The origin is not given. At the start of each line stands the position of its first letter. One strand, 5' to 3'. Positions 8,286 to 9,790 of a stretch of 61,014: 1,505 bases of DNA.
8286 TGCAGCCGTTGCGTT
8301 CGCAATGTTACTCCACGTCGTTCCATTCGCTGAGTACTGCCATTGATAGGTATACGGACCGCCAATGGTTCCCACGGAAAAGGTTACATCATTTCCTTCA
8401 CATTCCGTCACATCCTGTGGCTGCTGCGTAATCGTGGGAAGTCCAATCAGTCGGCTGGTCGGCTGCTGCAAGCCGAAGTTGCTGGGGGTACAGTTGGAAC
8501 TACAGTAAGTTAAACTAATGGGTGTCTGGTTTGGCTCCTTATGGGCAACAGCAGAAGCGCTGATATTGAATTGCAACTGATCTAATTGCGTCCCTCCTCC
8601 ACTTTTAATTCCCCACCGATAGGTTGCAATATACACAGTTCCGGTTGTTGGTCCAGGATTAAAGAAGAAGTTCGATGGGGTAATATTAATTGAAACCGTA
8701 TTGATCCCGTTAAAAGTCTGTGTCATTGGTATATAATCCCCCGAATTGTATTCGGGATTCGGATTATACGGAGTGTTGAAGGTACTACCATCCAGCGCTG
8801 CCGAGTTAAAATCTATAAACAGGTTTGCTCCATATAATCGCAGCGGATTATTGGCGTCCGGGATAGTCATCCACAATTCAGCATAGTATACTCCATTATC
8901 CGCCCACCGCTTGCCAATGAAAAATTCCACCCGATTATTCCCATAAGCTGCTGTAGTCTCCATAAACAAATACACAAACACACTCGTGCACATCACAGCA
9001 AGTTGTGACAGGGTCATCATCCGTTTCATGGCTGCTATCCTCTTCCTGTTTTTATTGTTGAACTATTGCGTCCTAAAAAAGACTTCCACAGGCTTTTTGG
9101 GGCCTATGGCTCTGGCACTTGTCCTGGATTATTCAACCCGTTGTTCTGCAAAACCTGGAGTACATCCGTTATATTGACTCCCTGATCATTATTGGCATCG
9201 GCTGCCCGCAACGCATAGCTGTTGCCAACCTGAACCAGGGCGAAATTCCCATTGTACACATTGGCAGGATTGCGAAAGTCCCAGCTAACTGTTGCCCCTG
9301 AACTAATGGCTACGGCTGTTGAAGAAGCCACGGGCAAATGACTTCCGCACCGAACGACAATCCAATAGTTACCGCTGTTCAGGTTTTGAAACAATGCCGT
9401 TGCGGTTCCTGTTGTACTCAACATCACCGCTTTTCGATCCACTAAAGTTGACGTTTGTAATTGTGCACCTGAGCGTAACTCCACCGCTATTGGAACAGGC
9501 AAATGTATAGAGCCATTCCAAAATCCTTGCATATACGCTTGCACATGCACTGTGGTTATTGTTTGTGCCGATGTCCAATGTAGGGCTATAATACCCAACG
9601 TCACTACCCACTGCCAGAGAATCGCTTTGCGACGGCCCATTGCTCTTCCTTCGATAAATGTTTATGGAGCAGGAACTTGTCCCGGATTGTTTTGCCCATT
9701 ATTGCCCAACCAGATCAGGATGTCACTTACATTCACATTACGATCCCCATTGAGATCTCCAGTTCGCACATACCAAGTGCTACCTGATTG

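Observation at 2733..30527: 28-kb surface-protein island that reads like a T9SS-anchored cohesin-dockerin assembly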

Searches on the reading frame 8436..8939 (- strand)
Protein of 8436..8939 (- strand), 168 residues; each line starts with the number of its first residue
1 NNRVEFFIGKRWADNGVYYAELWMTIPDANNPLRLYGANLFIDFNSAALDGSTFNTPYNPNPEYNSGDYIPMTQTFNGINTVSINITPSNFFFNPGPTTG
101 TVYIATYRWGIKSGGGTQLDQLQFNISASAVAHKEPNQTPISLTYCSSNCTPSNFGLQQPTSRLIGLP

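Call 9: search_protein_families(library=pfam, proteins=[window:8442-8939:-], max_evalue=10)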
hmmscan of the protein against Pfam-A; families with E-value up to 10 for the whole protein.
seq(166 aa): 0 families

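Call 14: search_solved_structures(query=A1, max_evalue=10)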
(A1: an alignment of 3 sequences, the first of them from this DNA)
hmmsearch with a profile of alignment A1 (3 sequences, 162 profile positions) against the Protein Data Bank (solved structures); distinct sequences matched with E-value up to 10: 2.
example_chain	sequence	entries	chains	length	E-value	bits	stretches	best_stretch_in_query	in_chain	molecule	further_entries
7qf7_A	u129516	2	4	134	0.17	15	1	45-156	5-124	Protein phosphatase 1 regulatory subunit 3C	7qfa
7qm2_B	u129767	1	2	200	0.25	14.5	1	42-156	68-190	Protein phosphatase 1 regulatory subunit 3C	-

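Call 23: search_protein_representatives(alignment_id=A1)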
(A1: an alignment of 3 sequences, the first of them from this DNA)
Query: 3 sequences, 162 profile positions. Proteins with E-value up to 0.001 (for the whole library): 109; up to 1e-10: 22; up to 1e-30: 3. The best 109 are listed.
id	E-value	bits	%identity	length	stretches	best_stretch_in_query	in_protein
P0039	3.1e-127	436.9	-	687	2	2-162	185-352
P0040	1.9e-35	138.4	-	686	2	6-161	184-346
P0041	1.7e-31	125.6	-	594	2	12-156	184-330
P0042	3.8e-30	121.2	-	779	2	11-154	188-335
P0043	8.0e-29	116.9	-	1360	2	12-154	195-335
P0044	2.0e-26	109.2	-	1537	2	12-147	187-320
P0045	1.8e-24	102.8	-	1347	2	12-161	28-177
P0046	4.7e-20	88.4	-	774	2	7-159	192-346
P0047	1.3e-17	80.5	-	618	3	8-77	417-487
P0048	1.8e-17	80.0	-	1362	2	7-125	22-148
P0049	1.9e-16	76.7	-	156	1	10-127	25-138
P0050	4.0e-15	72.4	-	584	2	6-154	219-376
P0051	8.9e-14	68.0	-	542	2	9-132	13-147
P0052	1.1e-12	64.5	-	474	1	5-147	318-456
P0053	1.2e-12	64.4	-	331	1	12-139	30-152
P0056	9.0e-12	61.5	-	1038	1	9-155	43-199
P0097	1.3e-06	44.7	-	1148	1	12-155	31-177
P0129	1.2e-04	38.3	-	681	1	2-136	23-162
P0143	7.2e-04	35.8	-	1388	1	11-155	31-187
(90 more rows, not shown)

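Call 27: search_protein_families(library=pfam, alignment_id=A4, max_evalue=0.01)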
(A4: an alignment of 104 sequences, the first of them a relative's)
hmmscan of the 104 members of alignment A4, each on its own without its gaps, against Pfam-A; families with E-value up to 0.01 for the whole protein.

A. member 1, P0039 (687 aa): 5 families
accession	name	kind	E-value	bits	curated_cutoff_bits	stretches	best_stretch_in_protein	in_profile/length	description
PF10342.15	Kre9_KNH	-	8.1e-10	39.8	24.6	1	360-433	2-81/94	Kre9/KNH-like N-terminal Ig-like domain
PF07679.22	I-set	-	5.9e-07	29.9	23.7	1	450-533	2-90/90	Immunoglobulin I-set domain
PF13927.12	Ig_3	-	6.1e-07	30.3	30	1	450-518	3-76/78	Immunoglobulin domain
PF19408.5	PKD_6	-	0.0029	18.4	25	1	462-533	16-82/82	PKD-like domain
PF00047.31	ig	-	0.0079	16.9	21.8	1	458-515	3-67/81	Immunoglobulin domain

B. families by the number of members that match (of 104 scanned): 39 families (the first 25 are shown)
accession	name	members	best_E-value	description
PF18962.6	Por_Secre_tail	59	4.7e-15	Secretion system C-terminal sorting domain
PF13585.12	CHU_C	17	1.7e-06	CHU_C Type IX secretion signal domain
PF13860.13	FlgD_ig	14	8.5e-12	FlgD Ig-like domain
PF13927.12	Ig_3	9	1.2e-61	Immunoglobulin domain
PF07679.22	I-set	7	3.2e-56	Immunoglobulin I-set domain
PF10342.15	Kre9_KNH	7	8.1e-10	Kre9/KNH-like N-terminal Ig-like domain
PF13895.12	Ig_2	4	3.7e-26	Immunoglobulin domain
PF16656.11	Pur_ac_phosph_N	4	1.3e-24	Purple acid Phosphatase, N-terminal domain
PF00041.27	fn3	4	2.5e-18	Fibronectin type III domain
PF00047.31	ig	4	5.7e-16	Immunoglobulin domain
PF10179.15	NDNF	3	8.5e-12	Neuron-derived neurotrophic factor, first Fn(III) domain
PF19081.6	Ig_7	3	1.1e-11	Ig-like domain CHU_C associated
PF19408.5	PKD_6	3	0.0012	PKD-like domain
PF07686.23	V-set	2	2.4e-08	Immunoglobulin V-set domain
PF18911.6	PKD_4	2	1.7e-07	PKD domain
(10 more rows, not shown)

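Call 64: search_protein_families(library=pfam, proteins=[P0043, P0044, P0045, P0048, P0056, P0097, P0143, P0129], max_evalue=0.001)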
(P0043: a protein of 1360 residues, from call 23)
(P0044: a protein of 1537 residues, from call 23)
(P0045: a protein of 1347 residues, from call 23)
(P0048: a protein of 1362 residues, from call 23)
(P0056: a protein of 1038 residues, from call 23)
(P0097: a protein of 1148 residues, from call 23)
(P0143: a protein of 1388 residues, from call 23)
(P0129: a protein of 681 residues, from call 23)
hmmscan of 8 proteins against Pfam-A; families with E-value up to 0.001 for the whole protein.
P0043 (1360 aa): 6 families
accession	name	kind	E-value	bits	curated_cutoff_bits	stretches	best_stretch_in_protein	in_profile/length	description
PF13927.12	Ig_3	-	2.1e-51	172.8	30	3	907-978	2-76/78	Immunoglobulin domain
PF07679.22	I-set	-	3.2e-48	162.2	23.7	3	907-989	1-86/90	Immunoglobulin I-set domain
PF13895.12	Ig_2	-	1.2e-15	58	27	1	1105-1176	9-78/79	Immunoglobulin domain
PF00047.31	ig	-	5.5e-08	33.4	21.8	0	731-800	4-77/81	Immunoglobulin domain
PF18911.6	PKD_4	-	1.1e-05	25.8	27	0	1007-1036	11-40/85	PKD domain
PF06832.18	BiPBP_C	-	1.2e-05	25.6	26.8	0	1199-1254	34-86/90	Penicillin-Binding Protein C-terminus Family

P0044 (1537 aa): 6 families
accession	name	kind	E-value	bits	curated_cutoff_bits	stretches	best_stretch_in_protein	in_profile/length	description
PF13927.12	Ig_3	-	9.8e-72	237.9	30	8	1275-1342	2-78/78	Immunoglobulin domain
PF07679.22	I-set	-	3.2e-61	203.8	23.7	6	808-891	1-86/90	Immunoglobulin I-set domain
PF13895.12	Ig_2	-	2.9e-19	69.5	27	1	1287-1354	12-77/79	Immunoglobulin domain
PF00047.31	ig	-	4.2e-14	53.1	21.8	0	634-699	3-73/81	Immunoglobulin domain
PF18962.6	Por_Secre_tail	-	1e-05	26.1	27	1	1459-1535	2-75/75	Secretion system C-terminal sorting domain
PF10342.15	Kre9_KNH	-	5.2e-05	24.4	24.6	1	352-431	1-90/94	Kre9/KNH-like N-terminal Ig-like domain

P0045 (1347 aa): 6 families
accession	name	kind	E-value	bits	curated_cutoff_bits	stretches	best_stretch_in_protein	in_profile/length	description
PF13927.12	Ig_3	-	1.2e-61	205.6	30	5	1089-1156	2-78/78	Immunoglobulin domain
PF07679.22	I-set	-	3.2e-56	187.8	23.7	4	1089-1163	1-84/90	Immunoglobulin I-set domain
PF13895.12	Ig_2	-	3.7e-26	91.6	27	2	1089-1170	2-79/79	Immunoglobulin domain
PF00047.31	ig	-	3.3e-14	53.4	21.8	0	1183-1244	3-75/81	Immunoglobulin domain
PF19081.6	Ig_7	-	1.1e-11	45.3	27.3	0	1096-1171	8-83/84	Ig-like domain CHU_C associated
PF07686.23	V-set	-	2.4e-08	34.6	26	0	1136-1159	74-98/109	Immunoglobulin V-set domain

P0048 (1362 aa): 10 families
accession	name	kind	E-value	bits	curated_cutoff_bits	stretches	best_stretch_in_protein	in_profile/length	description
PF13927.12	Ig_3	-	4.1e-47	159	30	3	910-978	2-73/78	Immunoglobulin domain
PF07679.22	I-set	-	3.2e-42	142.9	23.7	2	910-991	1-85/90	Immunoglobulin I-set domain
PF00047.31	ig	-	5.7e-16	59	21.8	1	919-977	3-66/81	Immunoglobulin domain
PF13895.12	Ig_2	-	2.1e-13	50.7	27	0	1125-1178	27-78/79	Immunoglobulin domain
PF19081.6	Ig_7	-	2.1e-08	34.8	27.3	0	1105-1176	7-79/84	Ig-like domain CHU_C associated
PF18911.6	PKD_4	-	1.7e-07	31.6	27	0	1010-1044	11-45/85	PKD domain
PF06832.18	BiPBP_C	-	1.6e-06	28.4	26.8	0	1114-1149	31-67/90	Penicillin-Binding Protein C-terminus Family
PF22352.2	K319L-like_PKD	-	4.1e-05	23.9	27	0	1123-1178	25-83/84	K319L-like, PKD domain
PF07686.23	V-set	-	8.8e-05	23.1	26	0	1189-1258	3-72/109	Immunoglobulin V-set domain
PF18962.6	Por_Secre_tail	-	0.0006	20.5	27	0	1285-1357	3-72/75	Secretion system C-terminal sorting domain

P0056 (1038 aa): 3 families
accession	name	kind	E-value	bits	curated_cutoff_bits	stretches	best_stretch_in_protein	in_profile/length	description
PF16656.11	Pur_ac_phosph_N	-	6.1e-15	56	30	2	466-559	6-89/93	Purple acid Phosphatase, N-terminal domain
PF00041.27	fn3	-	4.5e-12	46.4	25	0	583-676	4-73/84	Fibronectin type III domain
PF10179.15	NDNF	-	4.4e-09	36.9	27.3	0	528-563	85-120/127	Neuron-derived neurotrophic factor, first Fn(III) domain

P0097 (1148 aa): 3 families
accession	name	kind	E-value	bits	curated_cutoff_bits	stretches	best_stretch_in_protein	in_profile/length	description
PF16656.11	Pur_ac_phosph_N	-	1.3e-24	87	30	4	327-417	5-83/93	Purple acid Phosphatase, N-terminal domain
PF00041.27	fn3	-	2.5e-18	66.5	25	1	326-419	4-73/84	Fibronectin type III domain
PF10179.15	NDNF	-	8.5e-12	45.7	27.3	1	750-787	80-117/127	Neuron-derived neurotrophic factor, first Fn(III) domain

P0143 (1388 aa): 7 families
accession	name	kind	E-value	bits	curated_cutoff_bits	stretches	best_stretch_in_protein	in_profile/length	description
PF16656.11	Pur_ac_phosph_N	-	2.1e-35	121.6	30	4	940-1027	11-86/93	Purple acid Phosphatase, N-terminal domain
PF00041.27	fn3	-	8.1e-29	100.1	25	1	937-1029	9-79/84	Fibronectin type III domain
PF10179.15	NDNF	-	9.3e-24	84.3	27.3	1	992-1035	80-123/127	Neuron-derived neurotrophic factor, first Fn(III) domain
PF16655.11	PhoD_N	-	2.6e-07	31.5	30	0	734-779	32-77/90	PhoD-like phosphatase, N-terminal domain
PF16874.11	Glyco_hydro_36C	-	5.1e-07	30.5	27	0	517-545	26-51/77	Glycosyl hydrolase family 36 C-terminal domain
PF25059.1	FN3_DSCAM-DSCAML_C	-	6.1e-05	23.7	39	0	401-434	44-77/89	DSCAM/DSCAML C-terminal Fn3-like domain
PF07198.17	DUF1410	-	0.00017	22.3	25.5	0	277-303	28-55/61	Protein of unknown function (DUF1410)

P0129 (681 aa): 3 families
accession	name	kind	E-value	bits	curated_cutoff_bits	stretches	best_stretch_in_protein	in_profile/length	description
PF10179.15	NDNF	-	3.4e-08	34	27.3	0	270-306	83-119/127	Neuron-derived neurotrophic factor, first Fn(III) domain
PF16656.11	Pur_ac_phosph_N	-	9.7e-08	32.9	30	2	328-420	5-82/93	Purple acid Phosphatase, N-terminal domain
PF00041.27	fn3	-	0.00039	21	25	0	275-301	48-75/84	Fibronectin type III domain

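Call 66: find_homologous_proteins(query=window:8436-8939:-, max_evalue=0.01)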
Query seq(168 aa): 30 candidates shared short words with the query, none scored E <= 0.01.

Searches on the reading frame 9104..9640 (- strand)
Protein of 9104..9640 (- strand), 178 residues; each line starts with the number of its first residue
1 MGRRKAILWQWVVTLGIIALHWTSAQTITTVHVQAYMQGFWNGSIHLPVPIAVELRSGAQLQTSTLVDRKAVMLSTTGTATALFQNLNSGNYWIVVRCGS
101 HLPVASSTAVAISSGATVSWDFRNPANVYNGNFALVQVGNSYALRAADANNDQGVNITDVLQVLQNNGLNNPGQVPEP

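Call 7: search_protein_families(library=pfam, proteins=[window:9104-9640:-], max_evalue=1)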
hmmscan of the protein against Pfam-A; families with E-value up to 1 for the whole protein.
window:9104-9640:- (178 aa): 2 families
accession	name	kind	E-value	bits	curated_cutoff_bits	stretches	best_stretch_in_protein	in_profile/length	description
PF01876.22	RNase_P_p30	-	0.15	11.9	35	1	97-130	162-195/214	RNase P subunit p30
PF09956.15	Phage_cement_2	-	0.19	12.5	24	1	80-153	30-98/103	Phage cement protein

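Call 9: search_protein_families(library=pfam, proteins=[window:9107-9565:-], max_evalue=10)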
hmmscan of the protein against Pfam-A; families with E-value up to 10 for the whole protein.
seq(153 aa): 2 families
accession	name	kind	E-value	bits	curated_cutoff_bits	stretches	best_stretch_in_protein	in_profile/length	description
PF09956.15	Phage_cement_2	-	0.045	14.6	24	1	54-128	29-98/103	Phage cement protein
PF01876.22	RNase_P_p30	-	0.11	12.3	35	1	72-105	162-195/214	RNase P subunit p30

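Call 10: search_protein_families(library=ncbifam, proteins=[window:9104-9640:-], max_evalue=1)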
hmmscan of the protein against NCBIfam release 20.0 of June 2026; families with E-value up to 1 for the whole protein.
window:9104-9640:- (178 aa): 1 family
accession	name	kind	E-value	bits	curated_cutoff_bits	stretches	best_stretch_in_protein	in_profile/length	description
NF003994.0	PRK05472.2-3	equivalog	0.026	13.9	130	1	10-55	146-192/217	redox-sensing transcriptional repressor Rex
